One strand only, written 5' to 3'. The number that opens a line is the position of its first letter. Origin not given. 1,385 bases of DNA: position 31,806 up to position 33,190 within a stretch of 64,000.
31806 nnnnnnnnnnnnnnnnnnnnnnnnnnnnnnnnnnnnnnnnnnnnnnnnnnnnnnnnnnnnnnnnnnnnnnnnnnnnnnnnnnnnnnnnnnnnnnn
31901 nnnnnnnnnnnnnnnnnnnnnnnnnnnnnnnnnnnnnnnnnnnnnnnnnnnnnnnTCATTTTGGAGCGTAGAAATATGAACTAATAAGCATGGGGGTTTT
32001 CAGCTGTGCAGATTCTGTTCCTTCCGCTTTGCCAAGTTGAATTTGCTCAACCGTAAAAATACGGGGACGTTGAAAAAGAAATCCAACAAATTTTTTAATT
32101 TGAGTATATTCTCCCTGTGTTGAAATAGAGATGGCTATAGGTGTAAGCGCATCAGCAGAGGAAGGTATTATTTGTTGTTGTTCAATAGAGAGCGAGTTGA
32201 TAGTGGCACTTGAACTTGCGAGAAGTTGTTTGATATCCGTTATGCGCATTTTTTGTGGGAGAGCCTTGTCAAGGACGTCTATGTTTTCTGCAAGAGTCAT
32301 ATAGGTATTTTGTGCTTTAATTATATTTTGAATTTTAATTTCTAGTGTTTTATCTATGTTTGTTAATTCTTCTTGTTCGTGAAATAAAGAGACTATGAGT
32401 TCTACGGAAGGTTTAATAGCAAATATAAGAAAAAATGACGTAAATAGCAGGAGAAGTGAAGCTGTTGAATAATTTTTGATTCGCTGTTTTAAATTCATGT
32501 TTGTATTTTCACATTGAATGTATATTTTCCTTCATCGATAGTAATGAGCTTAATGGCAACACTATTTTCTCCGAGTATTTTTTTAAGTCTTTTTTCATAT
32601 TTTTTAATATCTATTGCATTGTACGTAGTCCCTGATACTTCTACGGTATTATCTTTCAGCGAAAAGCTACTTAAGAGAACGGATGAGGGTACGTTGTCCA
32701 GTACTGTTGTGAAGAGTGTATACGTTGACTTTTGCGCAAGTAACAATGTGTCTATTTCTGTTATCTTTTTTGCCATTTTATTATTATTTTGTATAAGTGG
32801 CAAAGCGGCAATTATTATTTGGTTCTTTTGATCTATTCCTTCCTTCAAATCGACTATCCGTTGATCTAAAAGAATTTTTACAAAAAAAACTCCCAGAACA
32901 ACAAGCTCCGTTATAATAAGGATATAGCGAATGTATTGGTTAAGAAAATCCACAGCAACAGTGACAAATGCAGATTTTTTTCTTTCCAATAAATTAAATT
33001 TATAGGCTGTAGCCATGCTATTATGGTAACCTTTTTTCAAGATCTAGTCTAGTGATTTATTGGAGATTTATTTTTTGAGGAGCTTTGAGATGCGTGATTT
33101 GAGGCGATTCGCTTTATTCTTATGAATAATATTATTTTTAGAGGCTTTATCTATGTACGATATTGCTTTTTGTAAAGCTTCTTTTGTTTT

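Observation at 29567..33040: PilN/PilO-like operon encoding two Thr/Pro-rich surface proteins that share a novel-looking C-terminal IP[ST]TGF + TM sorting signal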

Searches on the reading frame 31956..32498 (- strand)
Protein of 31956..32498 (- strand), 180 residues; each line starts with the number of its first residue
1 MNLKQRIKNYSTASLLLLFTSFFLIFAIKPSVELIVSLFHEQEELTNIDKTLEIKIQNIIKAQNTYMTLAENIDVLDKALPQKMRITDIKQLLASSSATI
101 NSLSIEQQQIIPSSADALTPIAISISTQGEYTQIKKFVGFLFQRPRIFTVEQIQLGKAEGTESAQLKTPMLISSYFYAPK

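Call 3: search_protein_families(library=pfam, proteins=[window:31956-32498:-], max_evalue=1)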
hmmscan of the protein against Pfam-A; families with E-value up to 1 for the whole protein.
window:31956-32498:- (180 aa): 2 families
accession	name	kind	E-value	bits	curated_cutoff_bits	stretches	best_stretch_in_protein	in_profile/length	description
PF04350.18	PilO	-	1.6e-10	41.7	22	1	42-177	8-143/145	Pilus assembly protein, PilO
PF10741.14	T2SSM_b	-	0.0028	18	21.7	1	102-171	31-106/111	Type II secretion system (T2SS), protein M subtype b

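Call 4: search_protein_families(library=ncbifam, proteins=[window:31956-32498:-], max_evalue=1)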
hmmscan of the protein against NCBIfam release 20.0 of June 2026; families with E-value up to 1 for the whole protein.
window:31956-32498:- (180 aa): 0 families

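Call 36: search_solved_structures(query=A3, max_evalue=10)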
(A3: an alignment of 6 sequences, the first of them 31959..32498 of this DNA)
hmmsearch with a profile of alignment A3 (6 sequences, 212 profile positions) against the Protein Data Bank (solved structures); distinct sequences matched with E-value up to 10: 8.
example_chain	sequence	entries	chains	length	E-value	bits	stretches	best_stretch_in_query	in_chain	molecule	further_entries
3jc8_Oa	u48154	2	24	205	5.2e-08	35.9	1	68-198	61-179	PilO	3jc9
2rjz_A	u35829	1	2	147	5.1e-06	29.4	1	72-207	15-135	PilO protein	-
5uvr_A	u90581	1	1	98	8.2e-05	25.5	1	123-207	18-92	PilO protein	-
6owd_A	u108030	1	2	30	0.34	13.6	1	50-75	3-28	R+7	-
4bwd_A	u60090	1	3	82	0.43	13.3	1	59-117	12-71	SHORT COILED-COIL PROTEIN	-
4zry_B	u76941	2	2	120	1.4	11.6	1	49-112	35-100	Keratin, type II cytoskeletal 1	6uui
7a4y_D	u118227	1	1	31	1.5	11.5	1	52-75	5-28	Coiled-coil P6 peptide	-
2jee_A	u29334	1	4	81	4.3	10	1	47-88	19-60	CELL DIVISION PROTEIN ZAPB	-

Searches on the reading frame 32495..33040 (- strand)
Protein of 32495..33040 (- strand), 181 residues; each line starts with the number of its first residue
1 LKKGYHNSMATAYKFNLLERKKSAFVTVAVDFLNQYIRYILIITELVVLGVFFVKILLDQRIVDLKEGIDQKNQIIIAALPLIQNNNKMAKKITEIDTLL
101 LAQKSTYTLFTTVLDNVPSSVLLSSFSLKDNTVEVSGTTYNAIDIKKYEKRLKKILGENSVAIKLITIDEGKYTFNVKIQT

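Call 3: search_protein_families(library=pfam, proteins=[window:32495-33040:-], max_evalue=1)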
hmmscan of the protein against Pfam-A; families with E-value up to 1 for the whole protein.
window:32495-33040:- (181 aa): 1 family
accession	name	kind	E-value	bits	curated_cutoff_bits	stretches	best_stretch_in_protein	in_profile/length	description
PF05137.18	PilN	-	0.00064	20.1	22.8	1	110-154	3-47/78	Fimbrial assembly protein (PilN)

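Call 4: search_protein_families(library=ncbifam, proteins=[window:32495-33040:-], max_evalue=1)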
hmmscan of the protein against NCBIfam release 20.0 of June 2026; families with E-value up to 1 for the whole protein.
window:32495-33040:- (181 aa): 0 families

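Call 35: search_solved_structures(query=A2, max_evalue=10)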
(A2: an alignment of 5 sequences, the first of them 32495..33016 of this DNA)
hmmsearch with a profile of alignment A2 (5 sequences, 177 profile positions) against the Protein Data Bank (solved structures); distinct sequences matched with E-value up to 10: 3.
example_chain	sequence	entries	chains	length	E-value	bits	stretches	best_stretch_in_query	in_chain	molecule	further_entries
3jc8_Na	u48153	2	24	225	5.4e-05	26.3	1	58-145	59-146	PilN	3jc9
8q5h_5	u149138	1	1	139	0.15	15.1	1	52-152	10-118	Kinetochore protein Spc25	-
6j9e_D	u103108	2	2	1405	1.2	12.1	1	54-113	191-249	DNA-directed RNA polymerase subunit beta'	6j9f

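Call 76: find_homologous_proteins(query=window:32495-33016:-, max_evalue=0.001)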
Query window:32495-33016:- (173 aa): 11 proteins with E <= 0.001 among 118 candidates.
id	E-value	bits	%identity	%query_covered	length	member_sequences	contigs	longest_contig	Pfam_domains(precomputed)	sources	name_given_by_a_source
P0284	7.2e-99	346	100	100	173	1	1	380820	-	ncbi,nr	ncbi:MAG: hypothetical protein NUV65_05525 [Candidatus Roizmanbacteria bacterium]|nr:hypothetical pr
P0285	1.1e-85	303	87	100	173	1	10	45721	-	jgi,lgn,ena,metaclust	metaclust:\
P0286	6.1e-82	291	83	100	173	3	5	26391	-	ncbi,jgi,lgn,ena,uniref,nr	ncbi:hypothetical protein COU88_04815 [Candidatus Roizmanbacteria bacterium CG10_big_fil_rev_8_21_14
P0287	2.3e-76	273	79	100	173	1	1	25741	-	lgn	-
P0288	1.4e-75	271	79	100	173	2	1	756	-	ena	-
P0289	3.4e-72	260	74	100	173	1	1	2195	-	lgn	-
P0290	2.7e-58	214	78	80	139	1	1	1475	-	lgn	-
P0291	3.0e-45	172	53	99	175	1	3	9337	-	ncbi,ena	-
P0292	6.4e-45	171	53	99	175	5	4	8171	-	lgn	-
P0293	2.4e-42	163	49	99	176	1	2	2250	-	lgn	-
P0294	2.3e-22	98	39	98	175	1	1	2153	PF05137.19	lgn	-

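Call 81: predict_structure(alignment_id=A6)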
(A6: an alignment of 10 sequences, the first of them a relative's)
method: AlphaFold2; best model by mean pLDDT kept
length: 173 residues; sequences in the alignment: 10
mean_pLDDT: 84.0   pTM: 0.46
mean pLDDT of the five models: 84.0, 79.4, 78.3, 77.5, 68.7
residues with pLDDT >= 90: 48; 70-90: 107; 50-70: 8; < 50: 10
segments of 3 or more residues with pLDDT < 50: 1-10
pLDDT, mean of each block of 10 residues (from residue 1): 45 63 85 92 92 92 91 90 90 85 87 86 85 89 87 86 87 78
secondary structure, 60 per line:
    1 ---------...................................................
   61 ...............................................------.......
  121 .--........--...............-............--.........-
elements in order: H10-107 E114-121 E124-131 H134-148 E153-161 E164-172

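Call 83: fold_search(model_id=the predicted structure, library=pdb)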
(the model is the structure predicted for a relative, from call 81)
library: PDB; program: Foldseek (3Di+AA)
matches with E <= 10: 1549; with E <= 0.001: 0
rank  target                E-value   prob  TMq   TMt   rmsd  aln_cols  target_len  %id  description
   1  2w7v_A                1.1e-03  1.00  0.36  0.69   2.8        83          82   11  periplasmic domain of EpsL from Vibrio parahaemolyticus (released 2010-03-31)
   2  5n7l                  1.5e-03  1.00  0.35  0.70   2.5        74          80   12  Crystal structure of the periplasmic domain of XcpY, tI crystal form. (released 2018-03-14)
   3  6ghu_A                2.0e-03  1.00  0.30  0.62   4.9        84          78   17  Crystal structure of the periplasmic domain of XcpY, oP crystal form. (released 2018-11-21)
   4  5hl8_C                2.1e-03  1.00  0.34  0.65   2.9        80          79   11  1.93 Angstrom resolution crystal structure of a pullulanase-specific type II secretion system integral cytoplasmic mem (released 2016-01-27)
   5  5hl8_A                3.8e-03  1.00  0.36  0.70   2.4        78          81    9  1.93 Angstrom resolution crystal structure of a pullulanase-specific type II secretion system integral cytoplasmic mem (released 2016-01-27)
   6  3nvr_B                5.2e-03  1.00  0.25  0.24   3.9        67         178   10  Modulating Heme Redox Potential Through Protein-Induced Porphyrin Distortion (released 2010-09-08)
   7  8a9w                  5.9e-03  1.00  0.32  0.64   3.7        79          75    9  Crystal structure of PulL C-ter domain (released 2023-01-11)
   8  6mrs                  1.1e-02  1.00  0.31  0.58   4.0        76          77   12  De novo designed protein Peak6 (released 2019-06-12)
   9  1u55_B                1.1e-02  0.99  0.27  0.25   6.7        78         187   13  Crystal structure of an oxygen binding H-NOX domain related to soluble guanylate cyclases (oxygen complex) (released 2004-08-31)
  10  9dd4_A                1.3e-02  0.98  0.23  0.31   3.8        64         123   17  Crystal Structure of Designed facilitated dissociation target LHD101An1: LHD101A with an N-terminal extension (released 2025-08-20)
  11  1u56_B                1.7e-02  0.99  0.27  0.26   3.8        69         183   12  Crystal structure of an oxygen binding H-NOX domain related to soluble guanylate cyclases (Water-ligated, ferric form) (released 2004-08-31)
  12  3eee_A                1.8e-02  0.99  0.26  0.24   3.6        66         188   12  Probing the function of heme distortion in the H-NOX family (released 2008-11-25)
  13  1xbn                  1.8e-02  0.98  0.25  0.22   3.8        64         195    8  Crystal structure of a bacterial nitric oxide sensor: an ortholog of mammalian soluble guanylate cyclase heme domain (released 2004-09-07)
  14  9dcz_D                2.0e-02  0.97  0.24  0.31   3.7        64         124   17  Designed allosteric facilitated dissociation switch AS1 in complex state TH with methylated lysines, crystal #1 (released 2025-08-20)
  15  4fdk_A                2.1e-02  0.99  0.26  0.24   3.5        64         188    8  F78L Tt H-NOX (released 2013-08-28)
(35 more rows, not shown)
